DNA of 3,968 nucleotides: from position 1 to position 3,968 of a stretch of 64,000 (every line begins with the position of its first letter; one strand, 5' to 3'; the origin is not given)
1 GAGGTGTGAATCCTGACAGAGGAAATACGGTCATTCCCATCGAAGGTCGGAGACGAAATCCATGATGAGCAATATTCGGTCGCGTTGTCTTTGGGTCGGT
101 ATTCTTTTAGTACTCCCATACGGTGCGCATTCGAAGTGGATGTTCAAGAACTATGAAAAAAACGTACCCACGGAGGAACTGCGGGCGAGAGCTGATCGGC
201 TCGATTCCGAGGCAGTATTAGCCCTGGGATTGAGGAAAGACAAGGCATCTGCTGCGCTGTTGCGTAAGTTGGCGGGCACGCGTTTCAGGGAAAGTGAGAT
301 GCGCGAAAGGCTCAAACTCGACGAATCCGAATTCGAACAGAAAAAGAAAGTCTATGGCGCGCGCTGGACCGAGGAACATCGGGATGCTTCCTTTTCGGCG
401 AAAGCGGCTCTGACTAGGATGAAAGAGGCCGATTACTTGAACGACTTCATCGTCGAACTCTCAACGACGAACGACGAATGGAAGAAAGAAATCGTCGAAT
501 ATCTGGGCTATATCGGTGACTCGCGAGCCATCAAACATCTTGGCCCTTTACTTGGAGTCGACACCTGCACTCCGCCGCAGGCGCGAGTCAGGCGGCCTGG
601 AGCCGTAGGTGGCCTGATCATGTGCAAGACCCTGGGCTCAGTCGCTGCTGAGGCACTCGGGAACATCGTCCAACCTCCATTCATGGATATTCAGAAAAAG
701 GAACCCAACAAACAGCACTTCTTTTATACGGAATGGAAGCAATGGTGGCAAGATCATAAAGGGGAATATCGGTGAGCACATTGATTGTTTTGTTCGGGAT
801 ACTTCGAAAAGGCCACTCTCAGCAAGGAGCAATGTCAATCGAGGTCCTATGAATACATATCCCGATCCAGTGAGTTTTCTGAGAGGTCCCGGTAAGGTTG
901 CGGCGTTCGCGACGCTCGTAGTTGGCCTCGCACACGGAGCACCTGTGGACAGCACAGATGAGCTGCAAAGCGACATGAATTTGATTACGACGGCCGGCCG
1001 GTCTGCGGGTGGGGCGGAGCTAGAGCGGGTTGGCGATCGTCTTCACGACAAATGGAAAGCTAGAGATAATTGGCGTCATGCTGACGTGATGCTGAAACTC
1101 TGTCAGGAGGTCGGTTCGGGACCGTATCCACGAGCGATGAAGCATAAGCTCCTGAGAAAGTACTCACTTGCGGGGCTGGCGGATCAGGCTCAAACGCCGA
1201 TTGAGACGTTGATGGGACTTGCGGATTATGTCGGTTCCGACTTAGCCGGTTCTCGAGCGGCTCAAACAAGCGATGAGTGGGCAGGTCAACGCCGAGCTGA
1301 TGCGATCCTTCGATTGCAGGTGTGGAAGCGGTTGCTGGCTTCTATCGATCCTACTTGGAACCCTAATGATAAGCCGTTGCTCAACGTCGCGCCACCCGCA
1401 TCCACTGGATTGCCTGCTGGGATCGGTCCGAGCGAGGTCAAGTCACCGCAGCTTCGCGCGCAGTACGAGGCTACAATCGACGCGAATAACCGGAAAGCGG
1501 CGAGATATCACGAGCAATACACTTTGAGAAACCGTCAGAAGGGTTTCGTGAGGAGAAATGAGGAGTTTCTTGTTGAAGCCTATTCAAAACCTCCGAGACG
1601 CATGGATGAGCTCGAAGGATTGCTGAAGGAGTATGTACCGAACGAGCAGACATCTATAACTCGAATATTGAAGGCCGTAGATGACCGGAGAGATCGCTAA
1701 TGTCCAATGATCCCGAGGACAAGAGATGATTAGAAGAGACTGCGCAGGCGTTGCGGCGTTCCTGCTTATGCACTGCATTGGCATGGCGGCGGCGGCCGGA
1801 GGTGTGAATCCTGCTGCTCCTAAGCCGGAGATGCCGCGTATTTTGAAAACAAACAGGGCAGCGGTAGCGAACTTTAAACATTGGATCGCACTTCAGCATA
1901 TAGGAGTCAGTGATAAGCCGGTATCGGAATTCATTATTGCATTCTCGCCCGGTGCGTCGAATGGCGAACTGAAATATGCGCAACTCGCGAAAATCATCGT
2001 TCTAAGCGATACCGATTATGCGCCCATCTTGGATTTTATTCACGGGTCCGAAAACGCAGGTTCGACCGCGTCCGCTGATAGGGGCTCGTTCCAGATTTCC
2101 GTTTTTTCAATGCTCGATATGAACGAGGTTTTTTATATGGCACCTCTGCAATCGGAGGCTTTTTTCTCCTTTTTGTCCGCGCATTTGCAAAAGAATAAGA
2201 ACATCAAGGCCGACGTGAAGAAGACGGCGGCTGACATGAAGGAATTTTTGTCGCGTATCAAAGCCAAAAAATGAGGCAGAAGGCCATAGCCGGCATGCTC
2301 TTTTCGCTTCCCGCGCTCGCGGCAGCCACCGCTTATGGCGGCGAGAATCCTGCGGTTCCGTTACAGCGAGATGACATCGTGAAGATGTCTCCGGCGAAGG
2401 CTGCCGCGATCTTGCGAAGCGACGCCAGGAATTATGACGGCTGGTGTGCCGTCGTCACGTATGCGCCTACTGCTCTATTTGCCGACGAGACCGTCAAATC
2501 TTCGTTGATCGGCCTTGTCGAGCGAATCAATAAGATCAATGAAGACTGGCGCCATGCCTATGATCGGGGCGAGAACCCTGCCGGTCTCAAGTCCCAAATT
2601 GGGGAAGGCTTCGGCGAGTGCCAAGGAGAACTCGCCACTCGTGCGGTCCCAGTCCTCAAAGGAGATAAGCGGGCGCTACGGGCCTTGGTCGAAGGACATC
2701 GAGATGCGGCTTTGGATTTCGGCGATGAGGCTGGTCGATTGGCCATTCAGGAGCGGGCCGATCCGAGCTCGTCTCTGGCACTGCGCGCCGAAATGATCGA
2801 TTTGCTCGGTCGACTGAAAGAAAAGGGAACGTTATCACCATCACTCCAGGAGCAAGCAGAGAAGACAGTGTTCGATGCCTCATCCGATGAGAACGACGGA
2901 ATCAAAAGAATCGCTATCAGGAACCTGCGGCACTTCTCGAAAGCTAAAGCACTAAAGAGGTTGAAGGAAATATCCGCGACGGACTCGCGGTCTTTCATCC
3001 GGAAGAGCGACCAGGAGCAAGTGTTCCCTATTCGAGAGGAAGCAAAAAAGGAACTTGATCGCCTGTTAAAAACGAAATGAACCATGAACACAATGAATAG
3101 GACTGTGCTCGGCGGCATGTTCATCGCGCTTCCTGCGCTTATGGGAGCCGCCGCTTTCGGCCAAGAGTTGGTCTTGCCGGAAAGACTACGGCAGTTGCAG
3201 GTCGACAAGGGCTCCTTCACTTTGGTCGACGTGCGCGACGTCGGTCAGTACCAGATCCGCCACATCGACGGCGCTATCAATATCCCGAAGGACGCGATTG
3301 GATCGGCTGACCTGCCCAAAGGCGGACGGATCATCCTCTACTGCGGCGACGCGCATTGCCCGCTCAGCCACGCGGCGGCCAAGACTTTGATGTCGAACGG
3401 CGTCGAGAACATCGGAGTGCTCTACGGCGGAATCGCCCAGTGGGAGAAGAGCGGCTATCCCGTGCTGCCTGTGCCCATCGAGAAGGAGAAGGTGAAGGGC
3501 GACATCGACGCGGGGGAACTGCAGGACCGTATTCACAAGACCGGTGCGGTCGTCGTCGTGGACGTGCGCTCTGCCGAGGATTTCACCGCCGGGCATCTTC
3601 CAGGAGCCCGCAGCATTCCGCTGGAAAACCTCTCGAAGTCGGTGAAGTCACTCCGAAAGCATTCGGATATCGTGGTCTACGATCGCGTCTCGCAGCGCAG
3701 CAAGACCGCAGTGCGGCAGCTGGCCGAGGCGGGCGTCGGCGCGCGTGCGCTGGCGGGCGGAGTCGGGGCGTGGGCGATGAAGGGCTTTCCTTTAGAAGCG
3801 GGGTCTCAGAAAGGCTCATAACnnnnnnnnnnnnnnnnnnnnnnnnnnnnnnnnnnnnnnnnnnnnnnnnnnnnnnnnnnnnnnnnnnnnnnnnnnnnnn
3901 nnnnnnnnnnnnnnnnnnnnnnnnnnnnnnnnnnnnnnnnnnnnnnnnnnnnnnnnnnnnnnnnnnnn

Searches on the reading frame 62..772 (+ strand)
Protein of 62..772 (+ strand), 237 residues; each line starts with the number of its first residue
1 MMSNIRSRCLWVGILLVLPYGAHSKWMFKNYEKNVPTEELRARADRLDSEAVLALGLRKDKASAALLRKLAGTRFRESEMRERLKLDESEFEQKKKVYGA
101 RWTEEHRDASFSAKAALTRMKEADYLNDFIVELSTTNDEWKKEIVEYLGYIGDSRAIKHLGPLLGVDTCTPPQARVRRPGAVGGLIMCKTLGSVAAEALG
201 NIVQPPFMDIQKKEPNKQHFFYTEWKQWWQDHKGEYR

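Call 75: search_protein_families(library=pfam, proteins=[window:62-772:+], max_evalue=0.0001)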
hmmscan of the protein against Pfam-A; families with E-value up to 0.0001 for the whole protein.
window:62-772:+ (237 aa): 1 family
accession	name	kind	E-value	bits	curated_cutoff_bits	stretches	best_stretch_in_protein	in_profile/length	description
PF13646.12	HEAT_2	-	1.2e-05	26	27.7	0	115-167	22-74/88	HEAT repeats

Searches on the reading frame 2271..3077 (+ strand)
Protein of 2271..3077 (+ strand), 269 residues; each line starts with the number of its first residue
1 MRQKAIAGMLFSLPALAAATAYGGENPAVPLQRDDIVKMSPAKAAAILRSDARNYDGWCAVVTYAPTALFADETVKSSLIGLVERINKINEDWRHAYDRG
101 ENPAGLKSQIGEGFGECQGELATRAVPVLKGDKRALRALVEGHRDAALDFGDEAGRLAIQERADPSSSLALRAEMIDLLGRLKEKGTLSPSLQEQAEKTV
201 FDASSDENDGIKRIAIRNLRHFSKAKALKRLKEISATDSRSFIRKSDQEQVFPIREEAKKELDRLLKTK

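Call 75: search_protein_families(library=pfam, proteins=[window:2271-3077:+], max_evalue=0.0001)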
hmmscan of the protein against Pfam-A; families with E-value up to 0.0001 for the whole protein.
window:2271-3077:+ (269 aa): 1 family
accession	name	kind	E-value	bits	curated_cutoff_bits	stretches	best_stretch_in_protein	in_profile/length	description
PF13646.12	HEAT_2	-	1.8e-05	25.4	27.7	1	166-245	11-81/88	HEAT repeats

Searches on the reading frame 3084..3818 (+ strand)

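Call 75: search_protein_families(library=pfam, proteins=[window:3084-3818:+], max_evalue=0.0001)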
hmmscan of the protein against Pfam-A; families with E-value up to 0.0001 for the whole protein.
window:3084-3818:+ (245 aa): 1 family
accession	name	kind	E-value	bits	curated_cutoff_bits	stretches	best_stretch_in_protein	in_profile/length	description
PF00581.25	Rhodanese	-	1.6e-33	115.6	22.2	2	143-232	2-101/102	Rhodanese-like domain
